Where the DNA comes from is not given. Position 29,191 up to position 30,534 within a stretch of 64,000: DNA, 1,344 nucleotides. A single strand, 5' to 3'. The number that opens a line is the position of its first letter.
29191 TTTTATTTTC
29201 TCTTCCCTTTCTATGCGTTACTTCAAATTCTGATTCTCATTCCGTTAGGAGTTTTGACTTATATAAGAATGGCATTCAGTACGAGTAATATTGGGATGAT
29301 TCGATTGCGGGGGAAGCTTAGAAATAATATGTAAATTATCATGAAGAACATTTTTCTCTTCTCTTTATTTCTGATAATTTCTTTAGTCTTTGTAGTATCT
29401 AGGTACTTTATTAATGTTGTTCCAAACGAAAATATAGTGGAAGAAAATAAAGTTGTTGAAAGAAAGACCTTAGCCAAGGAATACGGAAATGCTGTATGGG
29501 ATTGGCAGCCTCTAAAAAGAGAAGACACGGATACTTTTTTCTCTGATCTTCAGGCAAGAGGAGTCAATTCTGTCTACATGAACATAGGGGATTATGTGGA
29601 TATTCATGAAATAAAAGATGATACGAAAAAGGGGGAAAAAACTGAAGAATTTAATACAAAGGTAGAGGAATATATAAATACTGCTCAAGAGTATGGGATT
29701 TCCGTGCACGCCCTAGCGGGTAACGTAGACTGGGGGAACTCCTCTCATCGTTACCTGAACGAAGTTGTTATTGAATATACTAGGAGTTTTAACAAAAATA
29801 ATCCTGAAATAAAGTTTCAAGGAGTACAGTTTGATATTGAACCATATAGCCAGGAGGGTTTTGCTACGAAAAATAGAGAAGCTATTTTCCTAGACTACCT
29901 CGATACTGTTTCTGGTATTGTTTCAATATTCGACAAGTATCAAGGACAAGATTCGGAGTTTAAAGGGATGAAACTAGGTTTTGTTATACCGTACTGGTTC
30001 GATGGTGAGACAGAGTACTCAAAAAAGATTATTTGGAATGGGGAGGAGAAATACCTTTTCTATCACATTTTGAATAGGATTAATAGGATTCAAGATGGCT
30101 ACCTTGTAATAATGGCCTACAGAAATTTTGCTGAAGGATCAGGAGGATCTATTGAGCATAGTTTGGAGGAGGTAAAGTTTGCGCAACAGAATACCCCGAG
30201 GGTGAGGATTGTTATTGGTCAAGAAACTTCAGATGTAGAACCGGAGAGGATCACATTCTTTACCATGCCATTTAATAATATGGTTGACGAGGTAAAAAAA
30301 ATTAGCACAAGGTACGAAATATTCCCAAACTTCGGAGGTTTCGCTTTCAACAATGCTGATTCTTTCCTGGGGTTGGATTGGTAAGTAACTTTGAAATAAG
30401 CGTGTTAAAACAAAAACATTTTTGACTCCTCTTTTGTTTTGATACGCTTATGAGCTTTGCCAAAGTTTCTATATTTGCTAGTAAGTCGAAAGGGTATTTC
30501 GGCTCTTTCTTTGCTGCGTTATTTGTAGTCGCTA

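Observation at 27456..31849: Imperfect ~45-bp direct repeats bracket a 4.3-kb AT-rich block encoding two processive GT2 synthases and an exported protein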

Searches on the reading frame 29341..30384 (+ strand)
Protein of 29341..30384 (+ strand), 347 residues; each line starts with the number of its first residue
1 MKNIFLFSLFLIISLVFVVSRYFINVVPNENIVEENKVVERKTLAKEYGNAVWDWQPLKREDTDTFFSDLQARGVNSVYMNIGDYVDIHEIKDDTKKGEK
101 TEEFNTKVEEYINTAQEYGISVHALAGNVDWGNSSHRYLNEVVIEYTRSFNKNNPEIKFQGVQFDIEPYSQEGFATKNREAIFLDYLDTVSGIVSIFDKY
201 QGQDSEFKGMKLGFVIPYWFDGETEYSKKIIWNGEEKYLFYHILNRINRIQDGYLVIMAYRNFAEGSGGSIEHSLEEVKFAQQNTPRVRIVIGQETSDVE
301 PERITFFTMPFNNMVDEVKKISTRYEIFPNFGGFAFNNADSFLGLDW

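Call 7: search_protein_families(library=pfam, proteins=[window:29341-30384:+], max_evalue=0.01)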
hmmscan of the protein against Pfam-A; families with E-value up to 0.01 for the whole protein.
window:29341-30384:+ (347 aa): 1 family
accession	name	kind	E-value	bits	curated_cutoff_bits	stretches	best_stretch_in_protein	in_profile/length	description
PF00149.33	Metallophos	-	0.0051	17.7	21.5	1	60-171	15-104/191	Calcineurin-like phosphoesterase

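Call 42: find_related_loci(query=window:29341-30384:+, collection=genome_contigs, flank=8000)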
Query window:29341-30384:+ (347 aa) in genome_contigs; peptide patterns used: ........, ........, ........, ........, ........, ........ (x = any residue, [..] = any of these).
63 stretches matched a pattern, but none encodes a relative of the query by tblastn (E <= 1e-3).

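Call 45: search_solved_structures(query=window:29341-30384:+, max_evalue=1)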
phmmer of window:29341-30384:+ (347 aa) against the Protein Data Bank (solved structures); distinct sequences matched with E-value up to 1: 0.

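Call 46: search_protein_families(library=ncbifam, proteins=[window:29341-30384:+], max_evalue=0.01)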
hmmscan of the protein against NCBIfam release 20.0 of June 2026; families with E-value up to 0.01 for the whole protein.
window:29341-30384:+ (347 aa): 0 families

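Call 65: search_protein_families(library=pfam, proteins=[window:29341-30384:+], max_evalue=10)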
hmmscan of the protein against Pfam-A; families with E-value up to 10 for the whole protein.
window:29341-30384:+ (347 aa): 1 family
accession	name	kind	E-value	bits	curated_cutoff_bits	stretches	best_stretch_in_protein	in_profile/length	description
PF00149.33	Metallophos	-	0.0051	17.7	21.5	1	60-171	15-104/191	Calcineurin-like phosphoesterase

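Call 68: predict_structure(protein=window:29341-30384:+)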
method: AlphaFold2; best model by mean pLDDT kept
length: 347 residues; sequences in the alignment: 1
mean_pLDDT: 56.2   pTM: 0.51
mean pLDDT of the five models: 56.2, 54.6, 43.7, 42.3, 36.5
residues with pLDDT >= 90: 15; 70-90: 70; 50-70: 132; < 50: 130
segments of 3 or more residues with pLDDT < 50: 26-50, 85-99, 130-138, 221-230, 260-274, 294-347
pLDDT, mean of each block of 10 residues (from residue 1): 92 90 57 35 34 57 75 67 51 45 69 80 61 47 67 67 60 55 69 73 70 64 45 65 69 56 37 52 62 43 31 35 25 28 24
secondary structure, 60 per line:
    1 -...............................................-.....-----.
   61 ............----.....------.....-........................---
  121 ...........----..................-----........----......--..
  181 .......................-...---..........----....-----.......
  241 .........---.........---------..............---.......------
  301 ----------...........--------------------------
elements in order: H2-48 E50-54 H60-72 E77-81 H88-92 H94-117 E121-131 H136-153 E159-166 H171-176 H179-203 E211-220 H225-228 H234-249 E253-261 H271-284 E288-294 H311-321
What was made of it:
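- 29341..30384 (+): 347-aa protein with an N-terminal membrane anchor or signal sequence, probably a (beta/alpha)8 barrel, possibly a glycosidase. The single-sequence AlphaFold model has pLDDT 56 with an alternating strand/helix pattern (call 68).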

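Call 70: fold_search(model_id=the predicted structure, library=pdb)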
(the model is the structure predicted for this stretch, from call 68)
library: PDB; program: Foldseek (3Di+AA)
matches with E <= 10: 1758; with E <= 0.001: 59
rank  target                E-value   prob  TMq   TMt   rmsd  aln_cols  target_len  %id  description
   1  5d9n_A                2.2e-05  1.00  0.32  0.32  10.1       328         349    8  Crystal structure of PbGH5A, a glycoside hydrolase family 5 member from Prevotella bryantii B14, in complex with the x (released 2015-11-04)
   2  5d8w_A                6.4e-05  1.00  0.25  0.27  11.2       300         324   10  Structrue of a lucidum protein (released 2016-06-29)
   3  9eux_A                8.6e-05  0.99  0.26  0.30  10.1       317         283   10  Glycoside hydrolase familiy 191 enzyme from Thermotoga maritima (released 2025-04-09)
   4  2aam_A                1.4e-04  0.99  0.26  0.30  10.2       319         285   11  Crystal structure of a putative glycosidase (tm1410) from thermotoga maritima at 2.20 A resolution (released 2005-07-26)
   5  9eux_C                1.4e-04  0.99  0.26  0.30  10.3       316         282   11  Glycoside hydrolase familiy 191 enzyme from Thermotoga maritima (released 2025-04-09)
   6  4xsl_A                1.6e-04  1.00  0.31  0.35   8.8       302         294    8  Crystal strcutre of D-tagatose 3-epimerase C66S from Pseudomonas cichorii in complex with glycerol (released 2016-01-27)
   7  4pfh_B                1.7e-04  1.00  0.30  0.34   9.0       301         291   10  Crystal structure of engineered D-tagatose 3-epimerase PcDTE-IDF8 (released 2014-10-22)
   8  4pfh_A                1.7e-04  0.99  0.30  0.34  10.6       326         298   10  Crystal structure of engineered D-tagatose 3-epimerase PcDTE-IDF8 (released 2014-10-22)
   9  8yec_C                1.8e-04  1.00  0.30  0.34   9.3       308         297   10  Crystal structure of L-ribulose 3-epimerase in complex with D-allulose (released 2025-02-12)
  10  9euz_C                1.8e-04  0.99  0.26  0.30  10.2       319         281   10  Glycoside hydrolase family 191 enzyme from Thermotoga maritima (released 2025-04-09)
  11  3vdh_A                1.9e-04  1.00  0.32  0.32  10.4       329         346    9  Crystal structure of PbGH5A, a glycoside hydrolase family 5 enzyme from Prevotella bryantii B14 (released 2012-01-18)
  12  4xsl_B                2.3e-04  1.00  0.31  0.35   8.6       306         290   10  Crystal strcutre of D-tagatose 3-epimerase C66S from Pseudomonas cichorii in complex with glycerol (released 2016-01-27)
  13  7cj9_C                2.4e-04  1.00  0.31  0.36   9.0       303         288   12  Crystal structure of N-terminal His-tagged D-allulose 3-epimerase from Methylomonas sp. with additional C-terminal res (released 2021-04-21)
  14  5d9p_B                2.6e-04  1.00  0.30  0.30  10.4       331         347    9  Crystal structure of PbGH5A, a glycoside hydrolase family 5 enzyme from Prevotella bryantii B14, in complex with an in (released 2015-11-04)
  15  2xsb                  2.7e-04  1.00  0.34  0.29   8.3       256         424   11  OgOGA PUGNAc complex (released 2011-03-23)
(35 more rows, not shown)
